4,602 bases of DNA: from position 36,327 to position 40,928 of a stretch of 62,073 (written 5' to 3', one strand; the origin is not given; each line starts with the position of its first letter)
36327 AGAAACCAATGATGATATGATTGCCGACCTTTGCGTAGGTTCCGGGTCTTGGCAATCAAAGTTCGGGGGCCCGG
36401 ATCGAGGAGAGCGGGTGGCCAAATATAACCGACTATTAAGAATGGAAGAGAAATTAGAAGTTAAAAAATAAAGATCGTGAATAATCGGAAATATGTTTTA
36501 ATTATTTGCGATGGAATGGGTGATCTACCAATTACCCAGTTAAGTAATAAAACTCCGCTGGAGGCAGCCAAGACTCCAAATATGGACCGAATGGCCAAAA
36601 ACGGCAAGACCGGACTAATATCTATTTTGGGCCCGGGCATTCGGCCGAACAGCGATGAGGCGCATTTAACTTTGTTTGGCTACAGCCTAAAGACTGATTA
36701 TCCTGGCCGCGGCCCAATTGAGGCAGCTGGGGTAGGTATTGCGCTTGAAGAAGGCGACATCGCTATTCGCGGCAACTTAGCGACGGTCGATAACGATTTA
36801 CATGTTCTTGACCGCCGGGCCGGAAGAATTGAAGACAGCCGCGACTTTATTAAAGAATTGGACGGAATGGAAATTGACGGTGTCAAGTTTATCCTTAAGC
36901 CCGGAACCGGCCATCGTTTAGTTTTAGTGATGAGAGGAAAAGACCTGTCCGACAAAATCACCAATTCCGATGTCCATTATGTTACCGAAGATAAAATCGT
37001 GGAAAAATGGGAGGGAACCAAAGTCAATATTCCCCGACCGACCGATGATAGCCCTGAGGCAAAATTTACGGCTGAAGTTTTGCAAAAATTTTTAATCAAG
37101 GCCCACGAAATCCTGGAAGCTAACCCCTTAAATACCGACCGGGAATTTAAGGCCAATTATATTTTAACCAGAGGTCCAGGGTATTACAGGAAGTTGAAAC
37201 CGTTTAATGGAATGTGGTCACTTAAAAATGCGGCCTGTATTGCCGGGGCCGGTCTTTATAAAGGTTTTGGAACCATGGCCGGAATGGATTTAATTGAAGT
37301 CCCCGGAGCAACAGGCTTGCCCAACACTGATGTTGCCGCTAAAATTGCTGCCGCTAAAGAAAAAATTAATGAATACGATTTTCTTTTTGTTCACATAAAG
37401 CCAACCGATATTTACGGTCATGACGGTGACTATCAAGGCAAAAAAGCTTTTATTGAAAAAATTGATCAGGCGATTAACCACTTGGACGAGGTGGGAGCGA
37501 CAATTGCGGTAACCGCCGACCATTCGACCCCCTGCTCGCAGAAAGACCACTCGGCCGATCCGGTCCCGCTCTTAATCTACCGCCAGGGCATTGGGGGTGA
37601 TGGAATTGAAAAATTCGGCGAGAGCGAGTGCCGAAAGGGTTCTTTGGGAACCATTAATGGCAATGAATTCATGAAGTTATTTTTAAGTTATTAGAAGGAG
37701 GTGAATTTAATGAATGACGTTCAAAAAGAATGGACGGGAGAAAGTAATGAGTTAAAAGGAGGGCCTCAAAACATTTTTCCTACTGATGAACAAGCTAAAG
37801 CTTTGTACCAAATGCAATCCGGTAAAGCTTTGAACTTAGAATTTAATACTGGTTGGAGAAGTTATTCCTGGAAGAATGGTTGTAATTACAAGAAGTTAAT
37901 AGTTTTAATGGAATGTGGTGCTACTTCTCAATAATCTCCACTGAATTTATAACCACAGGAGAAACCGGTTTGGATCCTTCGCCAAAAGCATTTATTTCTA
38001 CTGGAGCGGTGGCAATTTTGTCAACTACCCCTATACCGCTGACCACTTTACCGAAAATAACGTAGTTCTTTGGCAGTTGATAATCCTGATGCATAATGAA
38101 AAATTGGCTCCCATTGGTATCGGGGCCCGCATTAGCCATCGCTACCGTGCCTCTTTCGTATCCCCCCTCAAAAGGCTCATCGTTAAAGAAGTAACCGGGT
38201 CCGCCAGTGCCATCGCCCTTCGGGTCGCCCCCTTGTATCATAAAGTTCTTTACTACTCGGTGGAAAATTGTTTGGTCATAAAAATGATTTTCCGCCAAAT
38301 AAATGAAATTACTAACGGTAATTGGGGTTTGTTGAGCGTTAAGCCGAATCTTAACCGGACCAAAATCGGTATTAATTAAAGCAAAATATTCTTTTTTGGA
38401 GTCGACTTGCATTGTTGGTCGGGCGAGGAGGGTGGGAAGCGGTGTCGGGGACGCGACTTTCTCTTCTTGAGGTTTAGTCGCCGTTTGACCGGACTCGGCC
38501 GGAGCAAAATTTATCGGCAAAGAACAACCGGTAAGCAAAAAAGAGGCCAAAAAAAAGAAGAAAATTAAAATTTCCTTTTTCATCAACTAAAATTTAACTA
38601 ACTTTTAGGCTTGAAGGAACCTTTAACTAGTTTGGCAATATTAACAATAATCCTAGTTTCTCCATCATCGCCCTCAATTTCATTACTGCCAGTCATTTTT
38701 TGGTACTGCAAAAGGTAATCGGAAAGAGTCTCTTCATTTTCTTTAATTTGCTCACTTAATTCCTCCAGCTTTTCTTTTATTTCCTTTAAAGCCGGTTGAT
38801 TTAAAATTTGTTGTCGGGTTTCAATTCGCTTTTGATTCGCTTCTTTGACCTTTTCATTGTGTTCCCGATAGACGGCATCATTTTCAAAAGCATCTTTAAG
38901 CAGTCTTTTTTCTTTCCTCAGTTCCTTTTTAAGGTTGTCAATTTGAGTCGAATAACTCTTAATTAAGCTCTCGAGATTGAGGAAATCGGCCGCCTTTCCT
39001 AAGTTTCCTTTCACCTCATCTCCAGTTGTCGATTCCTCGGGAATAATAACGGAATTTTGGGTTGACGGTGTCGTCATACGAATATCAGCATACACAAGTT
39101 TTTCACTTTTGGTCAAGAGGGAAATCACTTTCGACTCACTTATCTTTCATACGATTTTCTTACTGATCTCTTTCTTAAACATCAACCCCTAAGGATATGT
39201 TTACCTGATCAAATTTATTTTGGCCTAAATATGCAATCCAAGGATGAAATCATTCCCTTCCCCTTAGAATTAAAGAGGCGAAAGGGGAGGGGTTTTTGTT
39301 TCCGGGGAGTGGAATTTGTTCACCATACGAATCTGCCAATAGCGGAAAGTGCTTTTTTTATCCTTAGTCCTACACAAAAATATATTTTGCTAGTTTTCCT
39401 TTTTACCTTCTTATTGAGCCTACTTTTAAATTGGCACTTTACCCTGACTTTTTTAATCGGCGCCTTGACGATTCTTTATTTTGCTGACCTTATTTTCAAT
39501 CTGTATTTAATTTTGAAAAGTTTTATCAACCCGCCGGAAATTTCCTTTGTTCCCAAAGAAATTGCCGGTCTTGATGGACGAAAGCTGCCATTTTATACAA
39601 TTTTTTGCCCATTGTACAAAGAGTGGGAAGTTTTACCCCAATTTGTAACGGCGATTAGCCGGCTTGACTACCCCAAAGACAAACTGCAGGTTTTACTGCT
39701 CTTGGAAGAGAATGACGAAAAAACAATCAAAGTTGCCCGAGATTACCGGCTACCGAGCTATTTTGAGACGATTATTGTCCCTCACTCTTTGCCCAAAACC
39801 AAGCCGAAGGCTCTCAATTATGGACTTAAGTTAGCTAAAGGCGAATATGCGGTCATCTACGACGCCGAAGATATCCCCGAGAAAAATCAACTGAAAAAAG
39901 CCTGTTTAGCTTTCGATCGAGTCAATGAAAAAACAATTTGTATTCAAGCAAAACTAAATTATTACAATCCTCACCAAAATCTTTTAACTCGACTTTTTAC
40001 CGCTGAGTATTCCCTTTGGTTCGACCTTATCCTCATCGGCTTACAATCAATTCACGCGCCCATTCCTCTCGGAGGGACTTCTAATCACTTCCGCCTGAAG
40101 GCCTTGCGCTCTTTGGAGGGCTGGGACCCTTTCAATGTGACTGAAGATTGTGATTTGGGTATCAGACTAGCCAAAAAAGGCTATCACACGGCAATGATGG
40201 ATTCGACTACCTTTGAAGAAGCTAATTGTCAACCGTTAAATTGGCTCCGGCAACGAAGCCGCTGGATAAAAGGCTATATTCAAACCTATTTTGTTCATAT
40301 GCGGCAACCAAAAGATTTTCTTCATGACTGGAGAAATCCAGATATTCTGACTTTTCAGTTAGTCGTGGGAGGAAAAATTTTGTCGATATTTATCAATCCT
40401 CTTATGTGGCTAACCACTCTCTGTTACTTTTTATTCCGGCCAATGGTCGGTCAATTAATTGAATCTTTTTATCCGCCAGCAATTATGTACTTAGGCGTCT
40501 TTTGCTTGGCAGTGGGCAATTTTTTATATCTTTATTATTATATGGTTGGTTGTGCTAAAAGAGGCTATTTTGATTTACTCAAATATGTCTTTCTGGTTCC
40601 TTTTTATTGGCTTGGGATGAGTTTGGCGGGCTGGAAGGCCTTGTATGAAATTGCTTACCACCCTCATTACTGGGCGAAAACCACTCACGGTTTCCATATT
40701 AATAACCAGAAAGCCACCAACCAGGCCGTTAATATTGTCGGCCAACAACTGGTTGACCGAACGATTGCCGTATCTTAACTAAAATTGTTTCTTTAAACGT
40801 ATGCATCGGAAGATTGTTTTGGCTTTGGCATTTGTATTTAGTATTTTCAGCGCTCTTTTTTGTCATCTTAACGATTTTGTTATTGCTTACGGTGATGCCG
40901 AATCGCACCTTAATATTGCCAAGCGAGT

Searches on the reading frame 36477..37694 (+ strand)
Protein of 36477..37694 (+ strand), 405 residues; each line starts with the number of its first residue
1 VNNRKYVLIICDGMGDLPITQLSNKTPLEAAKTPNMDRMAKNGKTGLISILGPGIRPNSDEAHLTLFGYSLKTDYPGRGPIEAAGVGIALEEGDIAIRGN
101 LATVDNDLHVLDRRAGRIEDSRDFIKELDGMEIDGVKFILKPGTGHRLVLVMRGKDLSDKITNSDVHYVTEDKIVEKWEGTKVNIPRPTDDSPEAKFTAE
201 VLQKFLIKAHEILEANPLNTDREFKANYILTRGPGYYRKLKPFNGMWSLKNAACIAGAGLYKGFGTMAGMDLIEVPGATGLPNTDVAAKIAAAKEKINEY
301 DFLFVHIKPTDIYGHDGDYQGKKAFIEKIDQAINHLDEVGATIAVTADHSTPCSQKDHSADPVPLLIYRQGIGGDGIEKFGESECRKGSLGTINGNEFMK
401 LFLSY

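Call 47: search_protein_families(library=pfam, proteins=[window:36477-37694:+], max_evalue=0.001)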
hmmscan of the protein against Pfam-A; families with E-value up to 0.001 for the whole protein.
window:36477-37694:+ (405 aa): 2 families
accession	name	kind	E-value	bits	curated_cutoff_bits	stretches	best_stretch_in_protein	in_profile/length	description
PF01676.23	Metalloenzyme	-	4e-51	174.4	24.3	1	5-403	2-250/252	Metalloenzyme superfamily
PF10143.14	PhosphMutase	-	8.5e-47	159.6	21.5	1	40-219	1-170/170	2,3-bisphosphoglycerate-independent phosphoglycerate mutase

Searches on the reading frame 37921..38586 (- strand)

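Call 47: search_protein_families(library=pfam, proteins=[window:37921-38586:-], max_evalue=0.001)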
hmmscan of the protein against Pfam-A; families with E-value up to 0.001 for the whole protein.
window:37921-38586:- (221 aa): 1 family
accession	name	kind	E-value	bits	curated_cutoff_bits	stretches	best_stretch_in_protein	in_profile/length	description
PF00160.26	Pro_isomerase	-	5.7e-41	140.8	21.7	1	70-217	3-158/159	Cyclophilin type peptidyl-prolyl cis-trans isomerase/CLD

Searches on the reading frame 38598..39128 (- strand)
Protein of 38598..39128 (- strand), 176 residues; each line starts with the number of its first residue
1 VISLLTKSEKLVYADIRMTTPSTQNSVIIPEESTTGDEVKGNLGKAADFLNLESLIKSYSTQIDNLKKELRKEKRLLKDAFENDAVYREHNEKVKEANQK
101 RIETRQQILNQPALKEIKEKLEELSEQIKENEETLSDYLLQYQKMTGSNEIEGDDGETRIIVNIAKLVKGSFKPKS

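Call 47: search_protein_families(library=pfam, proteins=[window:38598-39128:-], max_evalue=0.001)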
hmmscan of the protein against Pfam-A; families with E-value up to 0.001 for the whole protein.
window:38598-39128:- (176 aa): 1 family
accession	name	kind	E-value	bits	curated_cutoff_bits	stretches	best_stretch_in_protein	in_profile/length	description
PF02601.20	Exonuc_VII_L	-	1.4e-05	25.2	35.9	1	14-138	124-247/315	Exonuclease VII, large subunit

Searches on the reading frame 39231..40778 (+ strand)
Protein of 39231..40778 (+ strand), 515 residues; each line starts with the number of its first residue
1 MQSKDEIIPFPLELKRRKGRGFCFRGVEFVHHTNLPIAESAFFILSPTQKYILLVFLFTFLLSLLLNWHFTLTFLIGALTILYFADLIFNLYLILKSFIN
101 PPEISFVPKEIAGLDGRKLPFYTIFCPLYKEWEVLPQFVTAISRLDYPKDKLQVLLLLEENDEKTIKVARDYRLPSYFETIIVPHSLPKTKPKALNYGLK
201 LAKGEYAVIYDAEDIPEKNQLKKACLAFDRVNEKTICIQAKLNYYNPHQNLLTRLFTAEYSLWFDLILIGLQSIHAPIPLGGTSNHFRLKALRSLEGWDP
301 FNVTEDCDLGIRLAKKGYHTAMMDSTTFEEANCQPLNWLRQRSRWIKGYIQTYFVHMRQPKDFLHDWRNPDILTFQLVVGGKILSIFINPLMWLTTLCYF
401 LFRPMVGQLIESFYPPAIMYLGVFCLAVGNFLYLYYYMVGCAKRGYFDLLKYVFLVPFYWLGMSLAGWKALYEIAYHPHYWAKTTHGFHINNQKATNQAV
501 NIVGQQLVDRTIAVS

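Call 47: search_protein_families(library=pfam, proteins=[window:39231-40778:+], max_evalue=0.001)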
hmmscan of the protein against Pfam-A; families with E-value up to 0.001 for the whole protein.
window:39231-40778:+ (515 aa): 3 families
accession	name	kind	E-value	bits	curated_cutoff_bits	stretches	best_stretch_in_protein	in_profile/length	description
PF13632.12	Glyco_trans_2_3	-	2.9e-23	83.2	27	1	208-423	3-188/198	Glycosyl transferase family group 2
PF13641.12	Glyco_tranf_2_3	-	5.9e-22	79.2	27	1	122-348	3-230/230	Glycosyltransferase like family 2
PF00535.33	Glycos_transf_2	-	6.9e-10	39.6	23.3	1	124-256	2-131/168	Glycosyl transferase family 2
